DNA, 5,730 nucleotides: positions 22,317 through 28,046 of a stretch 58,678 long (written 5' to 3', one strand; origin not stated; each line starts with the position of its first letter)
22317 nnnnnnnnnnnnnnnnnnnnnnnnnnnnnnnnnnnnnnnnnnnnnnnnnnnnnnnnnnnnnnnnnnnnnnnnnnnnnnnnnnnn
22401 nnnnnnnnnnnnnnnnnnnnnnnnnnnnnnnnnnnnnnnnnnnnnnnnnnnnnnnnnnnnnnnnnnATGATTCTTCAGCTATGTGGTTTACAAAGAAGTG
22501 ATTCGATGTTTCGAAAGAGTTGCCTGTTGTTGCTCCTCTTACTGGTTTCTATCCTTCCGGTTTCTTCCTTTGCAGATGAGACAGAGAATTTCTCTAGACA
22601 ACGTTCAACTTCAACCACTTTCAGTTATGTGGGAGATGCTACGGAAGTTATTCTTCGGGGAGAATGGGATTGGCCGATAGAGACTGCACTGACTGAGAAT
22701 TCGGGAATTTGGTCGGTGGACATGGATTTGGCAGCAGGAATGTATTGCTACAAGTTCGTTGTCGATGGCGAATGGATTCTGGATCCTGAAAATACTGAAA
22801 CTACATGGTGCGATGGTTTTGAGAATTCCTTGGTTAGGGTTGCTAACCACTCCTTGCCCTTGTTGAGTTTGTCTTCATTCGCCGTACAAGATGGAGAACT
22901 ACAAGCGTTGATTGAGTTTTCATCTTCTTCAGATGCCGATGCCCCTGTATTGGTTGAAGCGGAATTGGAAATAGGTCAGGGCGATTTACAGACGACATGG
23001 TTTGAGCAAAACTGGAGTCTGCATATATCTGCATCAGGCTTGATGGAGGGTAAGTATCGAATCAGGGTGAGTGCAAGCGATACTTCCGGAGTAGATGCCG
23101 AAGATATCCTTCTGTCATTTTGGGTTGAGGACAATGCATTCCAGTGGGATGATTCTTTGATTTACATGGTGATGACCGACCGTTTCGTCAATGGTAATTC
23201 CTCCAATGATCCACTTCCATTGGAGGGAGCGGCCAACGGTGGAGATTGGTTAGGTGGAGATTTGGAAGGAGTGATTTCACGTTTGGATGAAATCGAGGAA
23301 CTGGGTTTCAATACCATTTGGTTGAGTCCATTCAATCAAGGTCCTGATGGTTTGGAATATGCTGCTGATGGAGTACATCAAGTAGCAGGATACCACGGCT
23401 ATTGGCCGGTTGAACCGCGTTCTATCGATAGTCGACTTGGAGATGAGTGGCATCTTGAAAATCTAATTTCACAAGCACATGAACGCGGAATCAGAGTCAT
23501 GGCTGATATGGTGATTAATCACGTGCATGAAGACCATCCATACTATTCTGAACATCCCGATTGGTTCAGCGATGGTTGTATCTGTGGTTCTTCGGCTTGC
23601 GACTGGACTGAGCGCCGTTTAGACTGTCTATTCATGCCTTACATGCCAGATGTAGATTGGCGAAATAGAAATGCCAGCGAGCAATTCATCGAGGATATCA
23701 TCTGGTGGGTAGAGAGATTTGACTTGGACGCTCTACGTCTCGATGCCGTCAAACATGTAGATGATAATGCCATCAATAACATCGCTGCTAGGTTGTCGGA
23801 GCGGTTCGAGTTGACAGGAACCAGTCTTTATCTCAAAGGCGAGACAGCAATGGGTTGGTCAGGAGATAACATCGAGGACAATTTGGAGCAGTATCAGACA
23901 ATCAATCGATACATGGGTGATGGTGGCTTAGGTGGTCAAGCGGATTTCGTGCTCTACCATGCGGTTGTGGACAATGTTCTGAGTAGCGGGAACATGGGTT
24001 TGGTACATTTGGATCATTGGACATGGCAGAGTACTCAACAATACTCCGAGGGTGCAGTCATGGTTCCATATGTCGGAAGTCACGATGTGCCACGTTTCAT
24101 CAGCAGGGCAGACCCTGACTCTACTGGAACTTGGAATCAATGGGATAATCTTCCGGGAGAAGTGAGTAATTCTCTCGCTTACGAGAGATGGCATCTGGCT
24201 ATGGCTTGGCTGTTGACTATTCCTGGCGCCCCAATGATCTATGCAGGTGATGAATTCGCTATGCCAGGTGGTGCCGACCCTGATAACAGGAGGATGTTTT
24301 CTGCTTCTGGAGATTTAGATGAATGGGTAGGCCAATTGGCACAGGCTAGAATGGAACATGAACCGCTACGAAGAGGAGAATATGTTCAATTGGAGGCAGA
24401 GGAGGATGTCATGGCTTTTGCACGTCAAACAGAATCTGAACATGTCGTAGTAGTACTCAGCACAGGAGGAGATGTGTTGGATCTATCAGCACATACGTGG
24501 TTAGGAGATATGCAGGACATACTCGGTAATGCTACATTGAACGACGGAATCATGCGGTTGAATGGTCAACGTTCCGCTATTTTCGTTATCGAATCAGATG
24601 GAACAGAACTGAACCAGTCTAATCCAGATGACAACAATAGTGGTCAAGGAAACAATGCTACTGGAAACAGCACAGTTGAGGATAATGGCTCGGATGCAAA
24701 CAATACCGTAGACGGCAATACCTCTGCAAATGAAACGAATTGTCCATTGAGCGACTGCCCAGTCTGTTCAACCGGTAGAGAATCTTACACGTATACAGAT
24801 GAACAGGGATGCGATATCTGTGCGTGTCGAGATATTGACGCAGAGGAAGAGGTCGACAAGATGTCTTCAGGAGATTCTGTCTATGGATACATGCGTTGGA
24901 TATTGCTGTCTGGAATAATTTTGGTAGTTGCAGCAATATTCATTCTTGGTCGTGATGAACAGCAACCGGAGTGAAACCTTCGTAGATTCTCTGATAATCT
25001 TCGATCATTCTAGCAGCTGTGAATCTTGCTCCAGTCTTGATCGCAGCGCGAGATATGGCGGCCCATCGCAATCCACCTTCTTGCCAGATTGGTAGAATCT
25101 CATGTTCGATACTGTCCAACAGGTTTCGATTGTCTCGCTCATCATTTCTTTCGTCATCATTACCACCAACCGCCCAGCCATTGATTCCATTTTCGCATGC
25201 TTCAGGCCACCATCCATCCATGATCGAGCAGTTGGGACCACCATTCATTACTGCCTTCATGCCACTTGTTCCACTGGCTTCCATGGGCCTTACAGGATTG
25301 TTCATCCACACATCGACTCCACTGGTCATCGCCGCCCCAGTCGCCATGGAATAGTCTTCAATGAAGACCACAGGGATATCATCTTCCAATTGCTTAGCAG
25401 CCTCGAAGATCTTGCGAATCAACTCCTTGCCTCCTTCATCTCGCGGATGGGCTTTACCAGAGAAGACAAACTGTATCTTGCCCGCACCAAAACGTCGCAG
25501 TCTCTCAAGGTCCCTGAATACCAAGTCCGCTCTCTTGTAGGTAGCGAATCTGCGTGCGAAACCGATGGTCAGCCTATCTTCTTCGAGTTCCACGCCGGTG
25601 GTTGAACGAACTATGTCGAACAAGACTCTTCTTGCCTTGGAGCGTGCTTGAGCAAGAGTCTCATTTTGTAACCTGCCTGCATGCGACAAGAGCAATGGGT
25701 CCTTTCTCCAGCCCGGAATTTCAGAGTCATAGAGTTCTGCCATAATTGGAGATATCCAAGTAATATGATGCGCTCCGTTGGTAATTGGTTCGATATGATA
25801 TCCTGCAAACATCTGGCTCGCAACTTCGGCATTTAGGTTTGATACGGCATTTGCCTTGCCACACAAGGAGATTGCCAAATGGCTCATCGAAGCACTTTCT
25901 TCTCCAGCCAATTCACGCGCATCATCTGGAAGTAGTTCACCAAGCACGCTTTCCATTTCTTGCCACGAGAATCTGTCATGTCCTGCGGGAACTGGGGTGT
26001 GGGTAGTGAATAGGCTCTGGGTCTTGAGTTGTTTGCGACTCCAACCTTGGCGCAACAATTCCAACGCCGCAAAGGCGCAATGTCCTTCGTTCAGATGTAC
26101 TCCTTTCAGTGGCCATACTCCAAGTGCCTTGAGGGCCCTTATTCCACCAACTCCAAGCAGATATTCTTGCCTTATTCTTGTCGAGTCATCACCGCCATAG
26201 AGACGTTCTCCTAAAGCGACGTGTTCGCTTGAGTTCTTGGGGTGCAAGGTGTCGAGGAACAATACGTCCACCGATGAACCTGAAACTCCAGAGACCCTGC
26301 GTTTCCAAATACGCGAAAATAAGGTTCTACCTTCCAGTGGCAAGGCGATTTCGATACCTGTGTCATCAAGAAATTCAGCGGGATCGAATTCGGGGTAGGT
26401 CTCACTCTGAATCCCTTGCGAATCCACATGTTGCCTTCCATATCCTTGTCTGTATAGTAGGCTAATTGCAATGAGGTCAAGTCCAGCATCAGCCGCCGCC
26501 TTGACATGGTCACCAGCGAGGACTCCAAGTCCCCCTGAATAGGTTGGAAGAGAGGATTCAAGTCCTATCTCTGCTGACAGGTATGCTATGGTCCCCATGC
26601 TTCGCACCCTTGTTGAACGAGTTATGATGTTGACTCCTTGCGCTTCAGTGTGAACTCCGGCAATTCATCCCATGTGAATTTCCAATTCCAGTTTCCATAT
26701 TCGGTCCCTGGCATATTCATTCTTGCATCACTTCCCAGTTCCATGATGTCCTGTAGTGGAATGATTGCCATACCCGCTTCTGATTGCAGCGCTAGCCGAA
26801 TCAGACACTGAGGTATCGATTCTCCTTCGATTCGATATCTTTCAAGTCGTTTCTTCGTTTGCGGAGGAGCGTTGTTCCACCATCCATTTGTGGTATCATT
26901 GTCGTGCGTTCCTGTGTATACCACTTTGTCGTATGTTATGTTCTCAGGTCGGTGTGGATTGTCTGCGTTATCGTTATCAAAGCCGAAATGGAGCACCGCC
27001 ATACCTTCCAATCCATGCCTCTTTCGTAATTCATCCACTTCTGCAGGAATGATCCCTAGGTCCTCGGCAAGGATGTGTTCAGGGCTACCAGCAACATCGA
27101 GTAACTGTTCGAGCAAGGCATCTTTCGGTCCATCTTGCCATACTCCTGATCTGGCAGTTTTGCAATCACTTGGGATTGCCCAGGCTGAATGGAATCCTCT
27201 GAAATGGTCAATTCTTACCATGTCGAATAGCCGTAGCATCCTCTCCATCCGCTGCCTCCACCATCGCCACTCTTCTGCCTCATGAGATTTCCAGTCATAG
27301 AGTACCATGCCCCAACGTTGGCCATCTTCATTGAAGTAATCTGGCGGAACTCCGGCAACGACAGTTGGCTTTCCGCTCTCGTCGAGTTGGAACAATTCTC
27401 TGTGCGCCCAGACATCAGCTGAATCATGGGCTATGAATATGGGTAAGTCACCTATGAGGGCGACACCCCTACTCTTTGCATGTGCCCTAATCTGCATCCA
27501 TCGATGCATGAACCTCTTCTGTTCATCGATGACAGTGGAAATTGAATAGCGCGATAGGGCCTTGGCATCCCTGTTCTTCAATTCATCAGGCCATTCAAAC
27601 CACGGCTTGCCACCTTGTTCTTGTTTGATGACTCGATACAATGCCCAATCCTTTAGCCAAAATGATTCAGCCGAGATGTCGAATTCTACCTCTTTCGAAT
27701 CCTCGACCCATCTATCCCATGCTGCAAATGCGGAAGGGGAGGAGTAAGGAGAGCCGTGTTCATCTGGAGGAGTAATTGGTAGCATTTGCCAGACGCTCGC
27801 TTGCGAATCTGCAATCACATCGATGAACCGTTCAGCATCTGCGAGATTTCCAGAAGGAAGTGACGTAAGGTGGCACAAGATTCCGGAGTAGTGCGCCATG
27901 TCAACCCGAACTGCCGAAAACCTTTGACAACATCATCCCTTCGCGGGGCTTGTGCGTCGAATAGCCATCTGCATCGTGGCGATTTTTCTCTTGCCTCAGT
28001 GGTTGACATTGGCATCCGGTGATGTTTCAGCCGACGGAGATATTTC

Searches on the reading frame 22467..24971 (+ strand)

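Call 7: search_protein_families(library=pfam, proteins=[window:22467-24971:+], max_evalue=0.01)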
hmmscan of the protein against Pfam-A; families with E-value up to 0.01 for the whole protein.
window:22467-24971:+ (835 aa): 5 families
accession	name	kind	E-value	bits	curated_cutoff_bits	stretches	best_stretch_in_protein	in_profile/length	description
PF00128.31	Alpha-amylase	-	2.3e-42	146.2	22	1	235-601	2-358/446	Alpha amylase, catalytic domain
PF16561.11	AMPK1_CBM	-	2.9e-11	43.9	26.8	1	49-127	2-81/85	Glycogen recognition site of AMP-activated protein kinase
PF14871.12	GHL6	-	0.002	18.8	35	1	330-367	46-80/132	Hypothetical glycosyl hydrolase 6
PF22058.2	X25_BaPul_like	-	0.004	17.6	27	0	74-103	26-56/87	Pullulanase X25 domain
PF14701.12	hDGE_amylase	-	0.0057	16.3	27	1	261-365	17-115/439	Glycogen debranching enzyme, glucanotransferase domain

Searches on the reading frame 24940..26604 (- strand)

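Call 7: search_protein_families(library=pfam, proteins=[window:24940-26604:-], max_evalue=0.01)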
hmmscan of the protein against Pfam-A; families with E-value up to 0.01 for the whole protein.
window:24940-26604:- (554 aa): 1 family
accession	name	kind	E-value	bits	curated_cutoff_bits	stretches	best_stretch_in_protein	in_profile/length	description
PF00343.26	Phosphorylase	-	3.7e-20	72.2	27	1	235-464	321-579/713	Carbohydrate phosphorylase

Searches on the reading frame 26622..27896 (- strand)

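Call 7: search_protein_families(library=pfam, proteins=[window:26622-27896:-], max_evalue=0.01)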
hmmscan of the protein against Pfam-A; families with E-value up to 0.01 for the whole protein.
window:26622-27896:- (424 aa): 1 family
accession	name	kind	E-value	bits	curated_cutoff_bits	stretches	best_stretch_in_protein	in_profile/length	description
PF02446.23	Glyco_hydro_77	-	1e-124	417.4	25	2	74-411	117-463/465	4-alpha-glucanotransferase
